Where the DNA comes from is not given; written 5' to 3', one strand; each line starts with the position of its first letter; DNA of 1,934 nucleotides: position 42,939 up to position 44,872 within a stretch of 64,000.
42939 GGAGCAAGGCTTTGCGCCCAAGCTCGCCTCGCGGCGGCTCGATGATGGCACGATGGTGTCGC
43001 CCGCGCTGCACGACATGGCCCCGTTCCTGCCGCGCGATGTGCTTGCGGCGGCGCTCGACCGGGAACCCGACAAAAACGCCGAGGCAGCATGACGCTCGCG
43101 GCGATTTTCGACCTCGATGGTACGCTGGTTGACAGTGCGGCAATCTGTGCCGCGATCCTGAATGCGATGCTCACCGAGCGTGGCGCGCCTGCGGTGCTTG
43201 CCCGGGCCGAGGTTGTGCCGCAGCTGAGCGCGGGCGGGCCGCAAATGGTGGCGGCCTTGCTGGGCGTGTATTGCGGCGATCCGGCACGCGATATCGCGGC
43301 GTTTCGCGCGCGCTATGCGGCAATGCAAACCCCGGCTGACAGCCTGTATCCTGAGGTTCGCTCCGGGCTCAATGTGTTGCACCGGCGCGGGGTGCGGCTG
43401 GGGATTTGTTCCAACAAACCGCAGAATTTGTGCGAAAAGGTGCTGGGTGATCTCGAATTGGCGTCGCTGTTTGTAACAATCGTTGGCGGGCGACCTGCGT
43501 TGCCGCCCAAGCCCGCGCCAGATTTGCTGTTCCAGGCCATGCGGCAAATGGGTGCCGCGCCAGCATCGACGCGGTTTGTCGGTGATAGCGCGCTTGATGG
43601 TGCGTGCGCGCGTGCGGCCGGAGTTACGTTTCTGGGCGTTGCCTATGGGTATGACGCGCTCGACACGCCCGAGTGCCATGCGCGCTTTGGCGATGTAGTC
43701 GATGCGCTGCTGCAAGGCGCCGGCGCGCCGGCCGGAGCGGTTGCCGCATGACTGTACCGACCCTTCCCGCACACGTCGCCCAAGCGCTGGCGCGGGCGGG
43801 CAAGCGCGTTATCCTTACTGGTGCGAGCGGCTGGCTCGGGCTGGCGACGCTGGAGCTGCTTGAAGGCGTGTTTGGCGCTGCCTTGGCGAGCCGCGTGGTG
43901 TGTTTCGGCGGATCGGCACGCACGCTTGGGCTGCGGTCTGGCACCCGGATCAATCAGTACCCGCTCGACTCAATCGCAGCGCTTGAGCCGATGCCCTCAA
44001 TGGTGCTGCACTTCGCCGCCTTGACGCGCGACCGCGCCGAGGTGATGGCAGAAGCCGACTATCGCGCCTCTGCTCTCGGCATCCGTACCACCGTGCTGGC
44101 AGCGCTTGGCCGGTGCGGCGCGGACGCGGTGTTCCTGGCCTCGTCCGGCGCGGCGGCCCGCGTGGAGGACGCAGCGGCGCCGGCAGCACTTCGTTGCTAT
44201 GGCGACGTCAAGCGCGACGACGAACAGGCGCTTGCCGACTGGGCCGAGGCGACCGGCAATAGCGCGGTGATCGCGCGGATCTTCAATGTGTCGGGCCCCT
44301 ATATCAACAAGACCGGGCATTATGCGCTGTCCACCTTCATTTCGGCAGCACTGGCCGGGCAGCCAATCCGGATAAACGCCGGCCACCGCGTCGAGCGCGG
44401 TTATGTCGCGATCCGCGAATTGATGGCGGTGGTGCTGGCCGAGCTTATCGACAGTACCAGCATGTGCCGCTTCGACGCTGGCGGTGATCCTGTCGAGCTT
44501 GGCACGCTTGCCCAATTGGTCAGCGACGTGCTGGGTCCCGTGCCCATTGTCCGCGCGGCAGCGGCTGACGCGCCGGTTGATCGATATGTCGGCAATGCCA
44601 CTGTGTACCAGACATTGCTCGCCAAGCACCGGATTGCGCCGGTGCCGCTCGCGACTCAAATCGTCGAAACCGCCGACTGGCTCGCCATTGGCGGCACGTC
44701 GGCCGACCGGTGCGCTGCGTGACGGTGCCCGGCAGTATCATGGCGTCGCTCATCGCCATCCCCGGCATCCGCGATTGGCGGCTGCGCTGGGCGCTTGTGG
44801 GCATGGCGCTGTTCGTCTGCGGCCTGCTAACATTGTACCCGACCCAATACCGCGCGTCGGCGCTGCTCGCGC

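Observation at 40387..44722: Tailoring block (aldolase-like TIM barrel, ALS-like ThDP enzyme, HAD phosphatase, extended SDR) suggests a branched-chain or chain-extended dideoxy sugar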

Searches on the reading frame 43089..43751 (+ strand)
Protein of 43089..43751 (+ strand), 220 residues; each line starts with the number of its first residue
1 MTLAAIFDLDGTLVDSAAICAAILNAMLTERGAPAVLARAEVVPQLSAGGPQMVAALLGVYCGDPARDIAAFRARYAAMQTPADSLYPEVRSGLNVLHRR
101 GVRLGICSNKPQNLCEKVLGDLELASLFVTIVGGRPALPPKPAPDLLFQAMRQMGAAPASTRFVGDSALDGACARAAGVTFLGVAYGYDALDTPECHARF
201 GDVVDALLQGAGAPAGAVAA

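Call 3: search_protein_families(library=pfam, proteins=[window:43089-43751:+])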
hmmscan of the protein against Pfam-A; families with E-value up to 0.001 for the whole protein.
window:43089-43751:+ (220 aa): 4 families
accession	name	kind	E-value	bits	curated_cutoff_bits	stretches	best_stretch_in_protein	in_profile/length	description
PF13419.12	HAD_2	-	3.6e-28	99.3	23.8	1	6-184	2-178/178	Haloacid dehalogenase-like hydrolase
PF00702.32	Hydrolase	-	1.3e-23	84.8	26.4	1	4-178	3-191/191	haloacid dehalogenase-like hydrolase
PF12710.13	HAD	-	5e-15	56.9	27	1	5-175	1-189/189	haloacid dehalogenase-like hydrolase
PF13242.12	Hydrolase_like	-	2.8e-07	30.8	22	1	141-190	4-54/75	HAD-hyrolase-like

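Call 4: search_protein_families(library=ncbifam, proteins=[window:43089-43751:+])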
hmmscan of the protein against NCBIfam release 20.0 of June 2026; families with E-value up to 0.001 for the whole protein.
window:43089-43751:+ (220 aa): 27 families (the best 25 are shown)
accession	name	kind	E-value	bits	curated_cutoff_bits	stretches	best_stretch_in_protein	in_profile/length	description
TIGR01449.2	PGP_bact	equivalog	1.1e-40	139.5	180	1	6-193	2-196/213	phosphoglycolate phosphatase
NF009695.0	PRK13222.1-2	equivalog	8.1e-33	113.8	225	1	6-190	10-199/226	phosphoglycolate phosphatase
NF009697.0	PRK13222.1-4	equivalog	7.3e-27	94.2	327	1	5-189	10-198/232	phosphoglycolate phosphatase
NF009698.0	PRK13223.1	equivalog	1.7e-24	86.5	466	1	6-189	17-205/272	phosphoglycolate phosphatase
NF009700.0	PRK13226.1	equivalog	4e-24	85.6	342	1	4-192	14-202/229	phosphoglycolate phosphatase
NF009694.0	PRK13222.1-1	equivalog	1.5e-23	83.4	415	1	75-189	101-215/252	phosphoglycolate phosphatase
NF009696.0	PRK13222.1-3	equivalog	4.9e-22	78.7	359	1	4-192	5-194/223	N-acetylmuramic acid 6-phosphate phosphatase MupP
TIGR01454.1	AHBA_synth_RP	hypoth_equivalog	3.7e-17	62.7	246.65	1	6-189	2-179/205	AHBA synthesis associated protein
NF009804.0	PRK13288.1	equivalog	1.6e-16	60.4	218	1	5-187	6-184/215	pyrophosphatase PpaX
TIGR02009.1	PGMB-YQAB-SF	subfamily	1.3e-14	54.9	153.35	1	4-184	3-186/186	beta-phosphoglucomutase family hydrolase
NF009699.0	PRK13225.1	equivalog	5e-14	52.5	368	1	4-189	64-243/273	phosphoglycolate phosphatase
TIGR02253.1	CTE7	subfamily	4.1e-11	43.1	169.75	1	70-178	79-188/221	TIGR02253 family HAD-type hydrolase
NF008087.0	PRK10826.1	equivalog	5.9e-11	42.4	191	1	85-178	92-185/222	hexitol phosphatase HxpB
TIGR01662.1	HAD-SF-IIIA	subfamily_domain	2.4e-10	40.7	44.6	1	85-182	25-136/141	HAD-IIIA family hydrolase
TIGR01549.1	HAD-SF-IA-v1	subfamily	4.5e-10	40.1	23.3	1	98-178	72-149/149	HAD-IA family hydrolase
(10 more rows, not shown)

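Call 16: find_encoding_contigs(protein=window:43089-43751:+, flank=10000, max_places=4)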
Protein window:43089-43751:+ (220 aa): 2 contigs read that carry it; 2 places shown.
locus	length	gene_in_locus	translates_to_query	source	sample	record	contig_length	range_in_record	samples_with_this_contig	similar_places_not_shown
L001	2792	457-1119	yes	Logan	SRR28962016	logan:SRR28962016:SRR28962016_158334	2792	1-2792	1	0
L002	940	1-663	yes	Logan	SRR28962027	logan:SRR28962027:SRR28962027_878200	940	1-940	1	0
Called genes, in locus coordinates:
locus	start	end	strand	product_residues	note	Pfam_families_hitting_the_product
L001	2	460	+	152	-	?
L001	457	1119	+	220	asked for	PF00702:Hydrolase, PF12710:HAD, PF13419:HAD_2, PF13242:Hydrolase_like (weak)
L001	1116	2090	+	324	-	PF01370:Epimerase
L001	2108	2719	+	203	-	-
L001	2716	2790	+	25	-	?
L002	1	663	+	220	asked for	PF00702:Hydrolase, PF12710:HAD, PF13419:HAD_2, PF13242:Hydrolase_like (weak)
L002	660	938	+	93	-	?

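Call 44: search_solved_structures(query=window:43089-43751:+, max_evalue=1e-8)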
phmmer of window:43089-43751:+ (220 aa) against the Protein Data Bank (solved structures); distinct sequences matched with E-value up to 1e-8: 11.
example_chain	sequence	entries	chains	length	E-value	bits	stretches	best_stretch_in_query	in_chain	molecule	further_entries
2nyv_A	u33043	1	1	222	6.4e-18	68.8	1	5-193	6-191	Phosphoglycolate phosphatase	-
2yy6_A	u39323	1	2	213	7.5e-18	68.6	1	5-193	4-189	phosphoglycolate phosphatase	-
4ex6_A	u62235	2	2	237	6.3e-17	65.6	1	5-193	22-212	AlnB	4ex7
2hsz_A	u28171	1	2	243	4.2e-14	56.4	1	7-189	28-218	novel predicted phosphatase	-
6f2x_A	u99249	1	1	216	8.3e-14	55.4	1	5-192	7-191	Protein Tyrosine Kinase A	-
3d6j_A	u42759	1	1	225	1.3e-13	54.8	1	6-190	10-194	Putative haloacid dehalogenase-like hydrolase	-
2hi0_A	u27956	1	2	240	1.3e-12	51.5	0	70-197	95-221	Putative phosphoglycolate phosphatase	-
2hdo_A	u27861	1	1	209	1.4e-11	48.1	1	4-200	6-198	Phosphoglycolate phosphatase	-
4rn3_A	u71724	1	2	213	5.1e-11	46.3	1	4-190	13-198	HAD superfamily hydrolase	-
2ah5_A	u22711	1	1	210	5.2e-10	43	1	4-189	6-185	COG0546: Predicted phosphatases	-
4eek_A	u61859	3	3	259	1.5e-09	41.5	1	4-196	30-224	Beta-phosphoglucomutase-related protein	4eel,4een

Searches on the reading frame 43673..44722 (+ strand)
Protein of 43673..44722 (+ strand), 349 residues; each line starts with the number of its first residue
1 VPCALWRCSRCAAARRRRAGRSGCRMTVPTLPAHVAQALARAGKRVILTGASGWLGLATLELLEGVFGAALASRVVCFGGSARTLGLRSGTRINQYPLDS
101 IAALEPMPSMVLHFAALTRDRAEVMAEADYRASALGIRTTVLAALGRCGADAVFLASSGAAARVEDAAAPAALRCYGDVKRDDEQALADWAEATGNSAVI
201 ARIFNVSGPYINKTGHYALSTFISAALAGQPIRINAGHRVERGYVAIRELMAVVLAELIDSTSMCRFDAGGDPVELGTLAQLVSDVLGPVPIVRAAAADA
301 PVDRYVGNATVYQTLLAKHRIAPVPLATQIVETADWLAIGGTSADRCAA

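Call 3: search_protein_families(library=pfam, proteins=[window:43673-44722:+])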
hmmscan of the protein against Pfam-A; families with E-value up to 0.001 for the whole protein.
window:43673-44722:+ (349 aa): 1 family
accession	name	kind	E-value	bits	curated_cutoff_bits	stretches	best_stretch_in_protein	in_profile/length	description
PF01370.27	Epimerase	-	5.5e-15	55.9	20.9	1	46-255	1-222/240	NAD dependent epimerase/dehydratase family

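Call 4: search_protein_families(library=ncbifam, proteins=[window:43673-44722:+])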
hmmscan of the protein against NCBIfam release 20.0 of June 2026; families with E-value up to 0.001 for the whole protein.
window:43673-44722:+ (349 aa): 1 family
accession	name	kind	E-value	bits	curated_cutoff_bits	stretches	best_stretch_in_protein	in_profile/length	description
NF047837.1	UDPAcbARedWbcJ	equivalog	3.3e-07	29.6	500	1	108-252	47-182/372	UDP-2-acetamido-2,6-beta-L-arabino-hexul-4-ose reductase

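Call 43: search_solved_structures(query=window:43748-44722:+, max_evalue=0.01)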
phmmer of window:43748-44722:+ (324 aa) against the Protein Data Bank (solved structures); distinct sequences matched with E-value up to 0.01: 7.
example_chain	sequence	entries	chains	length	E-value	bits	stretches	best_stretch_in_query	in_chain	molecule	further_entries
2b69_A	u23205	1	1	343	1.8e-05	27.9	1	149-266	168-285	UDP-glucuronate decarboxylase 1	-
4gll_A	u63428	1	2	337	2.1e-05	27.6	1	149-266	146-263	UDP-glucuronic acid decarboxylase 1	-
4m55_A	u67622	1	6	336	0.00011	25.3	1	149-266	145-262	UDP-glucuronic acid decarboxylase 1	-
4twr_A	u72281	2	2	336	0.00014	24.9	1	18-187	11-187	NAD binding site:NAD-dependent epimerase/dehydratase:UDP-glucose 4-epimerase | UDP-glucose 4-epimerase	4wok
4lk3_A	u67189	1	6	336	0.00014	24.9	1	149-266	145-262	UDP-glucuronic acid decarboxylase 1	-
6wjb_A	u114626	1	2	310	0.0016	21.5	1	19-238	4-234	NAD-dependent epimerase/dehydratase family protein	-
6dnt_A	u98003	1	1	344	0.0026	20.7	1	150-263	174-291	NAD-dependent epimerase/dehydratase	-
